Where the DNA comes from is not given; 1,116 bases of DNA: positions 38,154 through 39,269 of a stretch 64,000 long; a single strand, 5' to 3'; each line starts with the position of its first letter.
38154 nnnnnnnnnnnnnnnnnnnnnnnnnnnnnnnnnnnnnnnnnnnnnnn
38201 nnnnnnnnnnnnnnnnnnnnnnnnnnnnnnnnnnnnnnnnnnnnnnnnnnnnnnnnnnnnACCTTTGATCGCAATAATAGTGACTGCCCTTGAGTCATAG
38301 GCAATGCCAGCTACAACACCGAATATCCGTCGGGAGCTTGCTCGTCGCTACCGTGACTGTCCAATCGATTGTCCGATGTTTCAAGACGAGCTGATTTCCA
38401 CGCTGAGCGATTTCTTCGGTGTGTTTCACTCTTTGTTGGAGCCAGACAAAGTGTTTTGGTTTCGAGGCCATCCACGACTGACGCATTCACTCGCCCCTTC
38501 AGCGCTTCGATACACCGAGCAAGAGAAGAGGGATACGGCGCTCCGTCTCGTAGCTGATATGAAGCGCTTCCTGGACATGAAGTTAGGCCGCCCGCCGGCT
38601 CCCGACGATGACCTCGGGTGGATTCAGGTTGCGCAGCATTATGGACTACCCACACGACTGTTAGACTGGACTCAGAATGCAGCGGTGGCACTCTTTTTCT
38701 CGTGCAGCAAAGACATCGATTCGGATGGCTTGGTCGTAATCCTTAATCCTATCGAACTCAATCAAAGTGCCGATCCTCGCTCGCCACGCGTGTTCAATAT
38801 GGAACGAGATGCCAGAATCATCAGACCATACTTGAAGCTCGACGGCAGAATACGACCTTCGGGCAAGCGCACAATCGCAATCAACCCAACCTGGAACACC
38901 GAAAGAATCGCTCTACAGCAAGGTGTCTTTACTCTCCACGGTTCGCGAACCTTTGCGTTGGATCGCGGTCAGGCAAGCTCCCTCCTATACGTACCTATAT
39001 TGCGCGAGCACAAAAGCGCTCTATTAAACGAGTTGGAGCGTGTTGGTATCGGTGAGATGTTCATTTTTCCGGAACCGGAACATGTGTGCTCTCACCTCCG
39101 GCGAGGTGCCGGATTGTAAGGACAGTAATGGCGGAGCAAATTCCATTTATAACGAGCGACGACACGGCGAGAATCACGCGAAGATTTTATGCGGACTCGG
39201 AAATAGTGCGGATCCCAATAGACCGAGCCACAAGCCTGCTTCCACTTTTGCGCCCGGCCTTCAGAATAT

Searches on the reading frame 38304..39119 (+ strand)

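Call 31: search_protein_families(library=padloc, proteins=[window:38304-39119:+], max_evalue=0.001)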
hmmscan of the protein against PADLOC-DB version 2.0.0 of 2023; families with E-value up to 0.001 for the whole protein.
window:38304-39119:+ (271 aa): 13 families
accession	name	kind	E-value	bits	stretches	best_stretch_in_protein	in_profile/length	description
PDLC04938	PDC-S15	-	5.4e-46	155.2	1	27-267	41-268/276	-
PDLC04936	PDC-S15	-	8.7e-30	102.1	2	28-149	21-141/300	-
PDLC04933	PDC-S15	-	7.9e-29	99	2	29-148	7-124/286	-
PDLC04937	PDC-S15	-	2.8e-24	84.1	1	31-264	17-243/254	-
PDLC04927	PDC-S15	-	1.6e-19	68.1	2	106-139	88-121/422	-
PDLC04926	PDC-S15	-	4e-19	66.8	1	48-148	31-132/300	-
PDLC04930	PDC-S15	-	1.6e-16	58.3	2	45-139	21-117/380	-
PDLC04929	PDC-S15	-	6.3e-10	37.4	1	99-137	87-125/308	-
PDLC04931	PDC-S15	-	9.1e-10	36.8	1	108-256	130-259/282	-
PDLC04940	PDC-S15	-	1.7e-09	35.7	1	102-215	123-204/280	-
PDLC04934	PDC-S15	-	1.7e-09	35.3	1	50-137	60-151/416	-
PDLC04939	PDC-S15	-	2.3e-08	31.4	1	107-136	82-111/487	-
PDLC04932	PDC-S15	-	3.7e-08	31.1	1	101-134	106-139/324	-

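Call 32: search_protein_families(library=pfam, proteins=[window:38304-39119:+], max_evalue=0.001)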
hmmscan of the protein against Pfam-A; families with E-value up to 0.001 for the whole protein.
window:38304-39119:+ (271 aa): 1 family
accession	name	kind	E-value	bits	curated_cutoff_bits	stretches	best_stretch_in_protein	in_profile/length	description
PF08867.16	FRG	-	1.6e-19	71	25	1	51-140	3-92/94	FRG domain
